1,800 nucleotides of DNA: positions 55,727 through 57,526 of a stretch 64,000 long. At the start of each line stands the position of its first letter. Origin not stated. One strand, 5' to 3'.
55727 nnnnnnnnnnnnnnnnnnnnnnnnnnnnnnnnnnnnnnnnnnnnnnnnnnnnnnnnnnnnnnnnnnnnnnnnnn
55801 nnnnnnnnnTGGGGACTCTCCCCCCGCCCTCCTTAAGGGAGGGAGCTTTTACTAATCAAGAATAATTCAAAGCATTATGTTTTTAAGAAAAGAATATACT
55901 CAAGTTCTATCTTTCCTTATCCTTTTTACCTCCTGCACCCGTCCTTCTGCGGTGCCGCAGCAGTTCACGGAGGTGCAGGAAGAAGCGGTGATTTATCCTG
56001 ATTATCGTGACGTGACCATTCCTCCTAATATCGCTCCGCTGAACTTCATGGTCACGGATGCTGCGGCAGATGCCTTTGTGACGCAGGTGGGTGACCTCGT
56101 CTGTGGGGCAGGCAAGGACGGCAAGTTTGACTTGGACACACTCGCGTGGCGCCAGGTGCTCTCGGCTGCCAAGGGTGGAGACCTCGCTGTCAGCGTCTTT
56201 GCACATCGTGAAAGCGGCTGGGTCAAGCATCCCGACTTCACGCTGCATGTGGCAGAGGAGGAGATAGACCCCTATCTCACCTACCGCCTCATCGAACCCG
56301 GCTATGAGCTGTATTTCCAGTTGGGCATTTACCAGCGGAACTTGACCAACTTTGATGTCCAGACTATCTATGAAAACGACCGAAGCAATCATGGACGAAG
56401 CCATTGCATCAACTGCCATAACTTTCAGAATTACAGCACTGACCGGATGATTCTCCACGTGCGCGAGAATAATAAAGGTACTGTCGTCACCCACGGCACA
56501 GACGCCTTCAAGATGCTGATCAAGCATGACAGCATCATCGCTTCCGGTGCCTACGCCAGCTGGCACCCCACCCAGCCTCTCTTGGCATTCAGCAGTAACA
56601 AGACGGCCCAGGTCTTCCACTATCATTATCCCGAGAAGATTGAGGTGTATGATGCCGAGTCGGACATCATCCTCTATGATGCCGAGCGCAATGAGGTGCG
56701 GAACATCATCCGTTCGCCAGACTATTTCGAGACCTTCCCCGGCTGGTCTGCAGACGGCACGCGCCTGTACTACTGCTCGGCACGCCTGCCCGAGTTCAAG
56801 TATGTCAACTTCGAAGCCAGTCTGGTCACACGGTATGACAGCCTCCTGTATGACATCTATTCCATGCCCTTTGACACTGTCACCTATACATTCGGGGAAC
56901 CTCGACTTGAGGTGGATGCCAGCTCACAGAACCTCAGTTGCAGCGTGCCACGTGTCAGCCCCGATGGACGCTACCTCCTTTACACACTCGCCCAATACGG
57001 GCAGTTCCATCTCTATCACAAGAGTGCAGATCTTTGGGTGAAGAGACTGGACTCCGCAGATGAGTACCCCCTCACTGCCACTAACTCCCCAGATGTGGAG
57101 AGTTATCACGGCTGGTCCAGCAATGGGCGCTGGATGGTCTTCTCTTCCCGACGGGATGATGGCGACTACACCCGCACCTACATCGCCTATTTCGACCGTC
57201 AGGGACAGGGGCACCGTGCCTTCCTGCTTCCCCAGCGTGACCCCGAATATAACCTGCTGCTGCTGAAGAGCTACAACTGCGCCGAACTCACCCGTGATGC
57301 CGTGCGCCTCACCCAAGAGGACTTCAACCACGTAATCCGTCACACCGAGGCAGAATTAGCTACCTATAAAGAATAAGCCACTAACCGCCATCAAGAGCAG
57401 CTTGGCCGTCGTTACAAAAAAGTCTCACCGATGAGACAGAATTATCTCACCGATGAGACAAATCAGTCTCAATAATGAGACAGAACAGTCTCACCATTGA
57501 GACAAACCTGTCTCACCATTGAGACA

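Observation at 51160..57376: Tandemly duplicated two-gene cassette (W-rich polytopic membrane protein plus CXXCH beta-propeller lipoprotein) coupled to the M60-like T9SS protease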

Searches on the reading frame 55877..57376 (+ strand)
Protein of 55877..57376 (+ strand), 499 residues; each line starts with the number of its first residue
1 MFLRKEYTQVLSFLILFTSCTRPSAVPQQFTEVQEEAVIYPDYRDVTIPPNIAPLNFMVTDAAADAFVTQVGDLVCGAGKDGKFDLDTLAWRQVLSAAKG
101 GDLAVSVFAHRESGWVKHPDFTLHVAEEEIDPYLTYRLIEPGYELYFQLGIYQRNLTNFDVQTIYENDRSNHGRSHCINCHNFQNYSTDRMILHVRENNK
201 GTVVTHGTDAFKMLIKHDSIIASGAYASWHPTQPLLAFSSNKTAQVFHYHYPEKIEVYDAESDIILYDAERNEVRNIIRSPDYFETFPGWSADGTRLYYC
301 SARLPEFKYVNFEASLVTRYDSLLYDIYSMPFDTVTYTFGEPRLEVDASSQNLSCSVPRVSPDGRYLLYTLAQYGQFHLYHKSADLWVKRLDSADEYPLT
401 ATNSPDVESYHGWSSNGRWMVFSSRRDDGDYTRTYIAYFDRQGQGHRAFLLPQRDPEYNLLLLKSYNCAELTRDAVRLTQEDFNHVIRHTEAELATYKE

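Call 3: search_protein_families(library=pfam, proteins=[window:55877-57376:+], max_evalue=0.01)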
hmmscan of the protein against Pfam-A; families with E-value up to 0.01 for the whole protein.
window:55877-57376:+ (499 aa): 1 family
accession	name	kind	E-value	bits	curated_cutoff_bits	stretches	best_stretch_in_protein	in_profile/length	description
PF07676.18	PD40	-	5.9e-15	55.2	20.9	2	402-431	5-34/38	WD40-like Beta Propeller Repeat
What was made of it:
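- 55877..57376 (+): propB: propeller lipoprotein, 499 aa, B-type. CINCH lies at 56405-56419. PD40 55 bits (call 3).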

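Call 4: search_protein_families(library=ncbifam, proteins=[window:55877-57376:+], max_evalue=0.01)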
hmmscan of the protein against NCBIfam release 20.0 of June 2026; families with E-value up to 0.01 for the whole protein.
window:55877-57376:+ (499 aa): 2 families
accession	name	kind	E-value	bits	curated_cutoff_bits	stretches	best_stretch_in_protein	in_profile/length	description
TIGR02800.1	propeller_TolB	equivalog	5.1e-11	42.1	343.15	1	349-426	231-299/418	Tol-Pal system beta propeller repeat protein TolB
NF053518.1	DipepPtdsDpp5Prph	equivalog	4.7e-06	25.4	900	1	259-303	224-268/655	dipeptidyl-peptidase Dpp5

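Call 16: search_protein_families(library=pfam, proteins=[window:55877-57376:+], max_evalue=10)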
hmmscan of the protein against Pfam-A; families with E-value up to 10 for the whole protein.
window:55877-57376:+ (499 aa): 3 families
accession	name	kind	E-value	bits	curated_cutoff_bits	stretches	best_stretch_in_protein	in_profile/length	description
PF07676.18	PD40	-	5.9e-15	55.2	20.9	3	402-431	5-34/38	WD40-like Beta Propeller Repeat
PF00930.27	DPPIV_N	-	0.031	13.5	22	1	243-300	13-60/354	Dipeptidyl peptidase IV (DPP IV) N-terminal region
PF24018.1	DUF7331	-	0.12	13.4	27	1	252-270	24-42/59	Family of unknown function (DUF7331)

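Call 76: search_protein_families(library=padloc, proteins=[window:55877-57376:+], max_evalue=0.01)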
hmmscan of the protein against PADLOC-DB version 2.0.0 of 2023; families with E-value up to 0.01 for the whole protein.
window:55877-57376:+ (499 aa): 0 families
